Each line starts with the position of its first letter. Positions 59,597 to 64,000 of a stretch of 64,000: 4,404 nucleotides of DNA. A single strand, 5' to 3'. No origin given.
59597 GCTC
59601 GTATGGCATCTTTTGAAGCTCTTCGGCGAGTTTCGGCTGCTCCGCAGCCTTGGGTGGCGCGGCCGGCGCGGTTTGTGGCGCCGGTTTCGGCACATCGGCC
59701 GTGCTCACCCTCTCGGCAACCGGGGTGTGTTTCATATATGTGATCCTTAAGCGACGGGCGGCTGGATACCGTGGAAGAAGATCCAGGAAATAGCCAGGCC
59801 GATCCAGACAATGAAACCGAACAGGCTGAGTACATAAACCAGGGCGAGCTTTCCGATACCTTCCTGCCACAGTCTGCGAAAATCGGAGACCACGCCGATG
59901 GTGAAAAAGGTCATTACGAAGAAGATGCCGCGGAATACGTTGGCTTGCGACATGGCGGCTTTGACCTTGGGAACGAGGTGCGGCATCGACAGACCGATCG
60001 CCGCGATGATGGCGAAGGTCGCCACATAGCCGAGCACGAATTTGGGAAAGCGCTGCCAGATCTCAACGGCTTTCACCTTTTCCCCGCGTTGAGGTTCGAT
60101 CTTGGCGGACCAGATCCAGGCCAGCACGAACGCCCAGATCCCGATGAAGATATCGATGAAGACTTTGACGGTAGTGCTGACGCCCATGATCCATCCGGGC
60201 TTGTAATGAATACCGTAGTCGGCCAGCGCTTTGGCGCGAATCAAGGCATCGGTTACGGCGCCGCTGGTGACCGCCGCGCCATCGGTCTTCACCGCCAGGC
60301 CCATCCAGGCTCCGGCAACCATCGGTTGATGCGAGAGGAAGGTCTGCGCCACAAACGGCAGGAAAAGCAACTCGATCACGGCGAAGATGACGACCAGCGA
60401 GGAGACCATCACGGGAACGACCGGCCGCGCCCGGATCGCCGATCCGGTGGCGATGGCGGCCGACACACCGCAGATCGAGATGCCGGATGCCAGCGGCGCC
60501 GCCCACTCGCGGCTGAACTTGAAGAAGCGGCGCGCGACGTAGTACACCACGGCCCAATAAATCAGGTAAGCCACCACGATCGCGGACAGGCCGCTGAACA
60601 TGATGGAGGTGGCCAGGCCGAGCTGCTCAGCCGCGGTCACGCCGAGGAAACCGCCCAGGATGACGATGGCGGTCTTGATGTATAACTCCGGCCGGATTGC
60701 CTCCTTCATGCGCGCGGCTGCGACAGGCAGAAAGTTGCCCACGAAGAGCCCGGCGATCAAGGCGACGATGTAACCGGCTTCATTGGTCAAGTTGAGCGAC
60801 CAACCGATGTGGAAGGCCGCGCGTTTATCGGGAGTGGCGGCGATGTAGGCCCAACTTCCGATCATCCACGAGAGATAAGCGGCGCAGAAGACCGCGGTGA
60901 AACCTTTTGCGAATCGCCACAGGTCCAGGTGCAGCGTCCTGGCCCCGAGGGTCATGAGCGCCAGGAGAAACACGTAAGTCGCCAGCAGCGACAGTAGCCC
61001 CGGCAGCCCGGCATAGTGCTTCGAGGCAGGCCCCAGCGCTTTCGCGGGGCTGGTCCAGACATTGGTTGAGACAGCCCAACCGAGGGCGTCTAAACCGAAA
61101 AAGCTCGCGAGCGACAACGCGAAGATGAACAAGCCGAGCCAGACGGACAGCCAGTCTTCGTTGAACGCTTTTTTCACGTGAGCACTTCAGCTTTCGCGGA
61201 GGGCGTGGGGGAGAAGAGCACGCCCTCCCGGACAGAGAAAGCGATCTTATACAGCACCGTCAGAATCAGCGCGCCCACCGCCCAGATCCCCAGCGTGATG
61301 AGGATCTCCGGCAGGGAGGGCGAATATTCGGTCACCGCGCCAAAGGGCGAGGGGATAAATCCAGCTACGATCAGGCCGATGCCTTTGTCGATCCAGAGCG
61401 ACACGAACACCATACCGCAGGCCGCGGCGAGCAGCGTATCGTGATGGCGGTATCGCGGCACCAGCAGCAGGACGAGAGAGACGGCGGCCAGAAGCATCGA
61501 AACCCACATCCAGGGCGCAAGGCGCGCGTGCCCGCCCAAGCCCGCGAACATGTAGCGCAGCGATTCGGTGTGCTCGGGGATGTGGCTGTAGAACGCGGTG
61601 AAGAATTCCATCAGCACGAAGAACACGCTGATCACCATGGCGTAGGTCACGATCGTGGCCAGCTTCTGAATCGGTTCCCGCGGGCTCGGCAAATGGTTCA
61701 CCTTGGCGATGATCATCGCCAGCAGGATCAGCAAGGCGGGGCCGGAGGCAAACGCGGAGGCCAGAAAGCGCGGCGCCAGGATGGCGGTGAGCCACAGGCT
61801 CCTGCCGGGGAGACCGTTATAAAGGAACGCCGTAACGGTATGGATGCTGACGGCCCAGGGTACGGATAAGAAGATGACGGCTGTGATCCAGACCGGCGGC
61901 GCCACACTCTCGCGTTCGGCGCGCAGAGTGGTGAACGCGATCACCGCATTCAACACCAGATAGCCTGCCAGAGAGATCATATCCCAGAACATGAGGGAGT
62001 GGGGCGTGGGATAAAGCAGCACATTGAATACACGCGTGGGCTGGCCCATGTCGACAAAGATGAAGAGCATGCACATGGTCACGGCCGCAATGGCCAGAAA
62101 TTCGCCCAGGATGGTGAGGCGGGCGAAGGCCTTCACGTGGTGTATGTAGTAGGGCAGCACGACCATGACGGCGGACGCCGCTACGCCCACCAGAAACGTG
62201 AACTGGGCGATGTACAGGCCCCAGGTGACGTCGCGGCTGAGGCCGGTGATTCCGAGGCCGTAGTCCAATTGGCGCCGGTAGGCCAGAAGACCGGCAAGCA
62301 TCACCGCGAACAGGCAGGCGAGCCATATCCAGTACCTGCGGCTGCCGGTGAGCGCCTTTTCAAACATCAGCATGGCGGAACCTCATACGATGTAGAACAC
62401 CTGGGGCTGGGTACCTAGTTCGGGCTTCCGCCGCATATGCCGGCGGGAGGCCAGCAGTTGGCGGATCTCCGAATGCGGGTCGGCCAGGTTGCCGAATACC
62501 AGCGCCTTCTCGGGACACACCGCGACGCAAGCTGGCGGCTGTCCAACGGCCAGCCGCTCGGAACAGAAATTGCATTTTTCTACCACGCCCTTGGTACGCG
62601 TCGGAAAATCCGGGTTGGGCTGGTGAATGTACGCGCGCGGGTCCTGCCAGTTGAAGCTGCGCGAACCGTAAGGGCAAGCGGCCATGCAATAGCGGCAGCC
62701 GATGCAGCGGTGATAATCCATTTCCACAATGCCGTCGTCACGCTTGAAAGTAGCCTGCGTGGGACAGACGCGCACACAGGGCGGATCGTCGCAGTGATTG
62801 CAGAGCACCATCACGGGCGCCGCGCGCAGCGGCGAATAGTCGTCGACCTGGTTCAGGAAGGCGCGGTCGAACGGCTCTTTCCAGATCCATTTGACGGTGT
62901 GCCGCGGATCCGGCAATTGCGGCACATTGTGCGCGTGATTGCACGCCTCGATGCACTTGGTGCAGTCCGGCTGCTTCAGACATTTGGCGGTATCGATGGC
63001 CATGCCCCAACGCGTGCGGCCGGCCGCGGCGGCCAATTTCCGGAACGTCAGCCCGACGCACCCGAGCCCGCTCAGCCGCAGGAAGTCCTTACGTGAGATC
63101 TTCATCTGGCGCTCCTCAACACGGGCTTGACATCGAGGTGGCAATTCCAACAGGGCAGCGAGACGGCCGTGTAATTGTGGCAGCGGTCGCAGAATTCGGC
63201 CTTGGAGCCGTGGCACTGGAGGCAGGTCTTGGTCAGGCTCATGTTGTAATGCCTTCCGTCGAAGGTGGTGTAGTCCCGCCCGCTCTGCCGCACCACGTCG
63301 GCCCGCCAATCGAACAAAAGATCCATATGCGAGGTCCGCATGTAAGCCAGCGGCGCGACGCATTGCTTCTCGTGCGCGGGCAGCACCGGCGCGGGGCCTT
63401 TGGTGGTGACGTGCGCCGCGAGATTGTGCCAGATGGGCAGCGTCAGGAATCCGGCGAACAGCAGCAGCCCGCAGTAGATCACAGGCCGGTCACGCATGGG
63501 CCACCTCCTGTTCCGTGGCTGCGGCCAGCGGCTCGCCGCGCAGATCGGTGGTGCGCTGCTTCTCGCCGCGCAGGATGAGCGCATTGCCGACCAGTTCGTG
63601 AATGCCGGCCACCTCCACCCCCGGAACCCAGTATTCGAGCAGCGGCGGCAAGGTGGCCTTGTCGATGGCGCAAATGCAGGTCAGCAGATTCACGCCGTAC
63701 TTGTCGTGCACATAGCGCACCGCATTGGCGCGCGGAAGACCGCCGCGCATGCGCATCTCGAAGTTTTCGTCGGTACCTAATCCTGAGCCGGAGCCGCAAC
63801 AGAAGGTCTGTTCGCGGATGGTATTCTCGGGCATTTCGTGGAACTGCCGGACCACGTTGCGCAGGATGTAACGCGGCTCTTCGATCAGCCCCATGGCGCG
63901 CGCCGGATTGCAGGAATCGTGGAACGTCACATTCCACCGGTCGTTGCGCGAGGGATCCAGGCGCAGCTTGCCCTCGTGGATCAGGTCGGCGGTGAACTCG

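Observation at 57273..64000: dsrK-J-O-P-like electron-transfer module translationally chained to two putative sulfur-oxyanion exporters, a small membrane protein and an outer-membrane barrel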

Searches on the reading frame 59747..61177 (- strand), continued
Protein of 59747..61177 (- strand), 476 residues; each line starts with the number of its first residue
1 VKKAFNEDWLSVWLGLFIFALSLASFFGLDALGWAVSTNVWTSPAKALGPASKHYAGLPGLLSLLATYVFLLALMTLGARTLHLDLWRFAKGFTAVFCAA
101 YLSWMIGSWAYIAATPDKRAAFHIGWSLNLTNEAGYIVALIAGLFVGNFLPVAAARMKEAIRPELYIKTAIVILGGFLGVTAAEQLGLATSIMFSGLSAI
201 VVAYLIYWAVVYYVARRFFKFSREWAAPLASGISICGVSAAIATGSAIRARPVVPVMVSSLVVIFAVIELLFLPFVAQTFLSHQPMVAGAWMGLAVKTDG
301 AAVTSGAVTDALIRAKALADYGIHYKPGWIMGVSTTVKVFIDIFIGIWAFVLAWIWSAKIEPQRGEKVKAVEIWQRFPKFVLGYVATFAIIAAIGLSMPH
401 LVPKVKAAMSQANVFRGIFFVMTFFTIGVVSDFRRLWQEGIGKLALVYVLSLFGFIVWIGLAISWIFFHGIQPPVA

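Call 86: search_protein_families(library=ncbifam, proteins=[L049:6548-7483:+, L049:7480-9111:+, L049:9440-9757:+, L049:9193-9423:+, L048:9204-9788:-], max_evalue=0.001)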
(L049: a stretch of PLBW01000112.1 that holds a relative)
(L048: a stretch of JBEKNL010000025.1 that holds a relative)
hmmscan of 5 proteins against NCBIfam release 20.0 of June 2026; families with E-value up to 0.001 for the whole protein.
L049:6548-7483:+ (311 aa): 2 families
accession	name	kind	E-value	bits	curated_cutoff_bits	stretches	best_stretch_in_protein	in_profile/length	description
NF038037.1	cytob_DsrM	equivalog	7e-10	38.6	300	1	8-247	25-267/320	sulfate reduction electron transfer complex DsrMKJOP subunit DsrM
NF045716.1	sulf_resp_HmcE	equivalog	6.4e-05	22.7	275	0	6-253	7-203/226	sulfate respiration complex protein HmcE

L049:7480-9111:+ (543 aa): 5 families
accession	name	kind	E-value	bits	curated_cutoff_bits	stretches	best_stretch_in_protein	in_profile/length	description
NF045796.1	DsrK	equivalog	2e-94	316.7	400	1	70-501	12-423/453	sulfate reduction electron transfer complex DsrMKJOP subunit DsrK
NF045724.1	ferredox_TmcB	equivalog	1.4e-52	178.8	735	1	104-510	39-420/430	electron transfer complex ferredoxin TmcB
NF045711.1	sulf_resp_HmcF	equivalog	2.6e-49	168.3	750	1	104-512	58-443/457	sulfate respiration complex iron-sulfur protein HmcF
NF004898.0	PRK06259.1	equivalog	1.9e-08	33.4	385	1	388-471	372-448/488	fumarate reductase (CoM/CoB) subunit TfrB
NF045670.1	quin_L_LdhH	equivalog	2.1e-07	29.6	800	1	390-480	597-679/706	L-lactate dehydrogenase (quinone) large subunit LdhH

L049:9440-9757:+ (105 aa): 2 families
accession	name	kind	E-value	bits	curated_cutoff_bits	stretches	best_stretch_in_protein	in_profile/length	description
TIGR03342.1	dsrC_tusE_dsvC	subfamily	5.3e-37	126.5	53.5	1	5-105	2-108/108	TusE/DsrC/DsvC family sulfur relay protein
NF008562.0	PRK11508.1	equivalog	8.7e-25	87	191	1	6-105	4-109/109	sulfurtransferase TusE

L049:9193-9423:+ (76 aa): 10 families
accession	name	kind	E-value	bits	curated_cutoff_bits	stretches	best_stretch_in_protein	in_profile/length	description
NF009410.0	PRK12771.1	subfamily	3.9e-19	68.7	516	2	1-51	190-240/566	NAD(P)-binding protein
TIGR01316.1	gltA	equivalog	1.8e-10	40.2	471.75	1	2-53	186-236/449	NADPH-dependent glutamate synthase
NF009454.0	PRK12814.1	equivalog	2.8e-10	39.2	916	1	2-51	246-295/657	putative NADPH-dependent glutamate synthase small subunit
NF009451.0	PRK12809.1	equivalog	6.8e-10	37.8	1154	1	10-45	371-406/639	formate-dependent uric acid utilization protein YgfT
NF009408.0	PRK12769.1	equivalog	2.3e-09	36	1003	1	11-49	389-427/659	formate-dependent uric acid utilization protein AegA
NF010590.0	PRK13984.1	equivalog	1e-08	33.8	946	1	1-50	340-389/611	putative oxidoreductase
TIGR01318.1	gltD_gamma_fam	subfamily_domain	6.4e-08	31.6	482.95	1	10-48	202-240/467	glutamate synthase, small subunit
NF009414.0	PRK12778.1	equivalog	7.5e-08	31.1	1103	1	2-45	484-528/752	bifunctional dihydroorotate dehydrogenase B NAD binding subunit/NADPH-dependent glutamate synthase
TIGR01317.1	GOGAT_sm_gam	subfamily_domain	8e-06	25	447.7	1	3-52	197-246/485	glutamate synthase small subunit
NF009413.0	PRK12775.1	equivalog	9.5e-06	23.7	1895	1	2-45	483-528/1006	putative trifunctional 2-polyprenylphenol hydroxylase/glutamate synthase subunit beta/ferritin domain-containing protein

L048:9204-9788:- (194 aa): 2 families
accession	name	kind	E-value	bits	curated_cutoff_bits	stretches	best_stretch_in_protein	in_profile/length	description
TIGR00738.1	rrf2_super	superfamily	2e-05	24.5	73.3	1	85-150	68-131/132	Rrf2 family transcriptional regulator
NF047409.1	Cys_reg_CymR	equivalog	0.00034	20.8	195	1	84-151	67-125/139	cysteine metabolism transcriptional regulator CymR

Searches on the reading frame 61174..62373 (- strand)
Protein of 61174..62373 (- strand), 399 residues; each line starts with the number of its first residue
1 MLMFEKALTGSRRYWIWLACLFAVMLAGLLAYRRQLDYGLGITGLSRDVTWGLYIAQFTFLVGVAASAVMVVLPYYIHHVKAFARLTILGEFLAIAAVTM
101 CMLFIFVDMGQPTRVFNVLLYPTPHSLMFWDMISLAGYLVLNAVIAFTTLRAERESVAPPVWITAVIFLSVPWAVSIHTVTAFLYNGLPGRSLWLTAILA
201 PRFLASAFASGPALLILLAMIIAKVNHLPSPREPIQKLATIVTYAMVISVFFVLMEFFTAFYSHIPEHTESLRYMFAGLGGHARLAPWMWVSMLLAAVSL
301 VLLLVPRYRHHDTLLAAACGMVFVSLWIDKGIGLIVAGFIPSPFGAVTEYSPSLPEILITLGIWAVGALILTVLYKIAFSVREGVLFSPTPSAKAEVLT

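Call 4: search_protein_families(library=pfam, proteins=[window:61174-62373:-], max_evalue=0.01)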
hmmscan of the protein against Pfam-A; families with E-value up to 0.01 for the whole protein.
window:61174-62373:- (399 aa): 1 family
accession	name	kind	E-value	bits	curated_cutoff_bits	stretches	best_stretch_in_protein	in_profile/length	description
PF03916.19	NrfD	-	4.6e-34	118.9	25.8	1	44-324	4-295/313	Polysulphide reductase, NrfD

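Call 5: search_protein_families(library=ncbifam, proteins=[window:61174-62373:-], max_evalue=0.01)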
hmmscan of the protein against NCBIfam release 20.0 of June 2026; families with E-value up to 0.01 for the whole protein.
window:61174-62373:- (399 aa): 3 families
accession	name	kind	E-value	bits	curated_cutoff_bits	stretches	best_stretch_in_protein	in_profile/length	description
NF045798.1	DsrP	equivalog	2.4e-139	464.6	350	1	3-383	1-345/346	sulfate reduction electron transfer complex DsrMKJOP subunit DsrP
NF041784.1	mnquin_red_QrcD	equivalog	1.4e-18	67.4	570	2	203-376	223-396/408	menaquinone reductase integral membrane subunit QrcD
NF011568.0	PRK14992.1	equivalog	8.1e-06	25.4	314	1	47-252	15-215/341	tetrathionate reductase subunit TtrC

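Call 6: find_encoding_contigs(protein=window:61174-62373:-, flank=10000, max_places=10)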
Protein window:61174-62373:- (399 aa): 1 contig read that carries it; 1 place shown.
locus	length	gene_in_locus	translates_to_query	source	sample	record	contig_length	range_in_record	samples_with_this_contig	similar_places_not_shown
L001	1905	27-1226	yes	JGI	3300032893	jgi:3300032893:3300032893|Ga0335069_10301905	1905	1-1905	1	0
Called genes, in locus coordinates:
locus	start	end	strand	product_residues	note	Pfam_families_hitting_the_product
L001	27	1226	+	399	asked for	PF03916:NrfD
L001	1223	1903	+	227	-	?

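Call 46: find_related_loci(query=window:61174-62373:-, collection=metagenome_contigs, flank=7000)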
Query window:61174-62373:- (399 aa) in metagenome_contigs; peptide patterns used: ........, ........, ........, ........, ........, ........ (x = any residue, [..] = any of these).
341 stretches matched a pattern; 145 encode a relative of the query (tblastn E <= 1e-3); the best 80 are kept; 80 distinct loci.
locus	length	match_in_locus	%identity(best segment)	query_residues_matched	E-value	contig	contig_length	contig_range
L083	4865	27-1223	97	1-399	0e+0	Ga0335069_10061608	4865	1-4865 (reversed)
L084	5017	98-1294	80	1-399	0e+0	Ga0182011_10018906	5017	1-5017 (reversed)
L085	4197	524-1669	78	3-384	0e+0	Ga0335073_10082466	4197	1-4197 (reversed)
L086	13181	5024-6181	78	1-386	0e+0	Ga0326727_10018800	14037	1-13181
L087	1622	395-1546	79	3-386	0e+0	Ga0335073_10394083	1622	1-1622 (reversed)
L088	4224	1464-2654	78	1-397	0e+0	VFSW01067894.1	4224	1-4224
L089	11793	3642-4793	79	1-384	0e+0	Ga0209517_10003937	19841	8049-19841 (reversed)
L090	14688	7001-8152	79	1-384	0e+0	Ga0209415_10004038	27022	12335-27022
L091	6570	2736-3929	78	1-398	0e+0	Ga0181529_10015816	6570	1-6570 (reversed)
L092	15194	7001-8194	78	1-398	0e+0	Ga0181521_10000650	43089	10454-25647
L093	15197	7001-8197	79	1-399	0e+0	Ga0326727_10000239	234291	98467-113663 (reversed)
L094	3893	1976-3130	77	1-385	0e+0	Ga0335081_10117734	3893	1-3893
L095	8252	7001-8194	78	1-398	0e+0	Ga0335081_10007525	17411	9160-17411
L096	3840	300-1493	78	1-398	0e+0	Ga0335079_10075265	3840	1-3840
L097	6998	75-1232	78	1-386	0e+0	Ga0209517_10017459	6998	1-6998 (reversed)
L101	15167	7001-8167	78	1-389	0e+0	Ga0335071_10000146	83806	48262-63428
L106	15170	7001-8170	75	1-390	1e-180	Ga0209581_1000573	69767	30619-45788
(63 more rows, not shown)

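Call 62: search_protein_families(library=pfam, proteins=[L084:4331-4855:+, L106:11391-12242:+, L101:8169-8918:+, L092:11082-14324:+], max_evalue=0.001)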
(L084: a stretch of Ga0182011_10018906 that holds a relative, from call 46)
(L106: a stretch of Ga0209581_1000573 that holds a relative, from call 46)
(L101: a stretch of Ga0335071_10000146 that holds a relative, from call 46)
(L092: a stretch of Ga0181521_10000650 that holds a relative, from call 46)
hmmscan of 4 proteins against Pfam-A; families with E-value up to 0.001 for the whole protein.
L084:4331-4855:+ (174 aa): 0 families

L106:11391-12242:+ (283 aa): 2 families
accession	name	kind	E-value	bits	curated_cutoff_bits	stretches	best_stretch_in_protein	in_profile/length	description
PF13189.12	Cytidylate_kin2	-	1.2e-30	107.4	28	1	19-183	1-175/176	Cytidylate kinase-like family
PF04972.22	BON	-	6.8e-06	26.7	27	1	214-273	1-62/69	BON domain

L101:8169-8918:+ (249 aa): 1 family
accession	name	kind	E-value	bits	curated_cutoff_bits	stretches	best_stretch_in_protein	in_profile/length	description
PF03737.21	RraA-like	-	3.4e-22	79.7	24.5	1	40-205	2-151/152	Aldolase/RraA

L092:11082-14324:+ (1080 aa): 4 families
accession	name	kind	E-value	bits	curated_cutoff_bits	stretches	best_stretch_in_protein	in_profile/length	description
PF15902.12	Sortilin-Vps10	-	2.4e-28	99.6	33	3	137-196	3-64/446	Sortilin, neurotensin receptor 3,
PF02012.26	BNR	-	2e-10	39.5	27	0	249-260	1-12/12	BNR/Asp-box repeat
PF14870.12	PSII_BNR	-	1.5e-08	34.7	27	1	245-361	37-148/303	Photosynthesis system II assembly factor YCF48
PF13088.12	BNR_2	-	0.00013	21.8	31.4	0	247-308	139-201/277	BNR repeat-like domain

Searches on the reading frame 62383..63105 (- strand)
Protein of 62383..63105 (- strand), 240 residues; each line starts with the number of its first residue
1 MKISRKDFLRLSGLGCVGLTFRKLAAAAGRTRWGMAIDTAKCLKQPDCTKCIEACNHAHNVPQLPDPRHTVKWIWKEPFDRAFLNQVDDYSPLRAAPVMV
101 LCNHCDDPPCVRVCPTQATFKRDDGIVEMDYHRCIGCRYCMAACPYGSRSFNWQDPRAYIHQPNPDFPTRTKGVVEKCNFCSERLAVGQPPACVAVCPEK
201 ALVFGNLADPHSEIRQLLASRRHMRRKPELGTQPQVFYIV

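Call 4: search_protein_families(library=pfam, proteins=[window:62383-63105:-], max_evalue=0.01)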
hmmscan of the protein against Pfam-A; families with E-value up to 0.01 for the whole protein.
window:62383-63105:- (240 aa): 12 families
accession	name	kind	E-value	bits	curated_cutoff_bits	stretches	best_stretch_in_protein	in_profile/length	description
PF13247.11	Fer4_11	-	5.7e-20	71.8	26.2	2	101-155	9-65/100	4Fe-4S dicluster domain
PF13187.11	Fer4_9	-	2.7e-12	47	27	2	133-201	1-51/52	4Fe-4S dicluster domain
PF12837.12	Fer4_6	-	5.7e-12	45.4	25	1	126-147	1-22/24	4Fe-4S binding domain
PF12838.12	Fer4_7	-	1.7e-11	44.8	27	2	102-147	2-51/52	4Fe-4S dicluster domain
PF13237.11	Fer4_10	-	2.6e-10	40.5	25.5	2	101-145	8-53/53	4Fe-4S dicluster domain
PF00037.32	Fer4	-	6.6e-06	26.2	21.1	1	129-147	3-21/24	4Fe-4S binding domain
PF25160.1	LdpA_Fe-S-bd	-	2.8e-05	24.2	27.6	1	108-147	7-41/49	LdpA Fe-S cluster-binding domain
PF13183.11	Fer4_8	-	4.5e-05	24.3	27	0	132-200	3-67/68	4Fe-4S dicluster domain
PF12797.12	Fer4_2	-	6.5e-05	23.1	24.5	1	127-146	3-22/22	4Fe-4S binding domain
PF13484.11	Fer4_16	-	0.00011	23.3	30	0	131-146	50-65/66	4Fe-4S double cluster binding domain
PF13534.11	Fer4_17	-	0.00026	21.9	22.2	1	133-199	1-58/61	4Fe-4S dicluster domain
PF14697.11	Fer4_21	-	0.00074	20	35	1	102-145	8-52/59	4Fe-4S dicluster domain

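Call 5: search_protein_families(library=ncbifam, proteins=[window:62383-63105:-], max_evalue=0.01)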
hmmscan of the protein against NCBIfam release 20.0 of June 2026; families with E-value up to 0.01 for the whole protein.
window:62383-63105:- (240 aa): 49 families (the best 25 are shown)
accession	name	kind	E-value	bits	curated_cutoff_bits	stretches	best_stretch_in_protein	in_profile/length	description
NF045797.1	DsrO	equivalog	6.7e-89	297.4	200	1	4-240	4-235/235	sulfate reduction electron transfer complex DsrMKJOP subunit DsrO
NF041782.1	mnquin_red_QrcC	equivalog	3.6e-43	147.9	400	1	33-239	1-225/239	menaquinone reductase iron-sulfur cluster-binding subunit QrcC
TIGR03149.1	cyt_nit_nrfC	equivalog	9e-43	146.2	377.6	1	27-239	33-216/225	cytochrome c nitrite reductase Fe-S protein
NF041715.1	arsenate_red_ArrB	equivalog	2.7e-41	141.6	450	2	32-158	2-113/233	arsenate respiratory reductase iron-sulfur subunit ArrB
NF011569.0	PRK14993.1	equivalog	4.8e-40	137.5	416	1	29-239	40-222/244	tetrathionate reductase subunit TtrB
TIGR02951.1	DMSO_dmsB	equivalog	1.2e-31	109.9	214.1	1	33-209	2-155/161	DMSO/selenate family reductase complex B subunit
NF045715.1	sulf_resp_HmcB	equivalog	4.9e-28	98.1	420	1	5-209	2-200/307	sulfate respiration complex iron-sulfur protein HmcB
NF008134.0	PRK10882.1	equivalog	1.3e-27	96.7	263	1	3-223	2-224/329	hydrogenase 2 operon protein HybA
TIGR03478.1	DMSO_red_II_bet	subfamily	3.6e-24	85.3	480.7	1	100-239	129-253/321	DMSO reductase family type II enzyme, iron-sulfur subunit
NF038355.1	FDH3_beta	equivalog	2.4e-23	83.1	240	1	36-209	6-166/180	formate dehydrogenase FDH3 subunit beta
NF009408.0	PRK12769.1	equivalog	8.5e-20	70.4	1003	1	39-204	9-144/659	formate-dependent uric acid utilization protein AegA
NF007658.0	PRK10330.1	equivalog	1.6e-19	70.1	260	1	99-204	55-154/181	electron transport protein HydN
TIGR01582.1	FDH-beta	equivalog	2.4e-19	69.5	334.7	1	101-216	92-191/283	formate dehydrogenase subunit beta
NF042979.1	EthbenzDh_ebdB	equivalog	3.3e-19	69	740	1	100-239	151-275/354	ethylbenzene dehydrogenase subunit beta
TIGR01660.1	narH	equivalog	3.1e-15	55.6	524.05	1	100-205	181-270/492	nitrate reductase subunit beta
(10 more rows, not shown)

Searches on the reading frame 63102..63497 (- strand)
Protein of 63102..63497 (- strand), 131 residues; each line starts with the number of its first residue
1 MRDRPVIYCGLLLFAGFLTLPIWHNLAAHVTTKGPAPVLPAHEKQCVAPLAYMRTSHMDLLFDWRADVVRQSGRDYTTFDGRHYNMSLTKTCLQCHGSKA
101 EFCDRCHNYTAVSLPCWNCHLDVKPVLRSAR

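Call 4: search_protein_families(library=pfam, proteins=[window:63102-63497:-], max_evalue=0.01)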
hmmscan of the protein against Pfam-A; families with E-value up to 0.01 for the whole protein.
window:63102-63497:- (131 aa): 1 family
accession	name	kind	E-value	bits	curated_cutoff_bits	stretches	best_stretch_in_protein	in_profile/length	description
PF00094.30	VWD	-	0.0015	19.3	22.9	1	73-100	6-33/156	von Willebrand factor type D domain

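Call 5: search_protein_families(library=ncbifam, proteins=[window:63102-63497:-], max_evalue=0.01)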
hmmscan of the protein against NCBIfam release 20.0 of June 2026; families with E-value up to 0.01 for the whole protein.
window:63102-63497:- (131 aa): 2 families
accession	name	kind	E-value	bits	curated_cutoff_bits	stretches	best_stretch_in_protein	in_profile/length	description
NF038038.1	cytoc_DsrJ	equivalog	6.5e-42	142.7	100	1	1-120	1-121/121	sulfate reduction electron transfer complex DsrMKJOP subunit DsrJ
TIGR03153.1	cytochr_NrfH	equivalog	0.0072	16.4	134.2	0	88-123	101-136/138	cytochrome c nitrite reductase small subunit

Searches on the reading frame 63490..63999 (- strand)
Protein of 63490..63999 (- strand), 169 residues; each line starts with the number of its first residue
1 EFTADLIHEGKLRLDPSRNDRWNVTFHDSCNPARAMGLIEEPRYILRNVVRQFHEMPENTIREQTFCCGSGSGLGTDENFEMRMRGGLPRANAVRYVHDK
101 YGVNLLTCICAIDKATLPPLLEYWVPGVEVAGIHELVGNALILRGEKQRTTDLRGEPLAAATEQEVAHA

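Call 4: search_protein_families(library=pfam, proteins=[window:63490-63999:-], max_evalue=0.01)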
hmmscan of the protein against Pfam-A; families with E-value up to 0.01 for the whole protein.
window:63490-63999:- (169 aa): 1 family
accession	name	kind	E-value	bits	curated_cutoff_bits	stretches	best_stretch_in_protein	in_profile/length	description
PF02754.22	CCG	-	5.3e-05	23.7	20.6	1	24-82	1-55/85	Cysteine-rich domain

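Call 5: search_protein_families(library=ncbifam, proteins=[window:63490-63999:-], max_evalue=0.01)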
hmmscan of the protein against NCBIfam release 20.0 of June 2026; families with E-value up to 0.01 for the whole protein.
window:63490-63999:- (169 aa): 5 families
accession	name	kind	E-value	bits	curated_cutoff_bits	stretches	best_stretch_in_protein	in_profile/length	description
NF045796.1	DsrK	equivalog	1.1e-65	222.1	400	1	1-159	304-449/453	sulfate reduction electron transfer complex DsrMKJOP subunit DsrK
NF045711.1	sulf_resp_HmcF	equivalog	2e-14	53.3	750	1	1-78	314-389/457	sulfate respiration complex iron-sulfur protein HmcF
NF045724.1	ferredox_TmcB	equivalog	4.6e-12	45.2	735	1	1-118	294-405/430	electron transfer complex ferredoxin TmcB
NF004898.0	PRK06259.1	equivalog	6e-08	31.7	385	1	20-94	375-444/488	fumarate reductase (CoM/CoB) subunit TfrB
NF045670.1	quin_L_LdhH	equivalog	2.1e-06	26.3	800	1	11-72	588-645/706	L-lactate dehydrogenase (quinone) large subunit LdhH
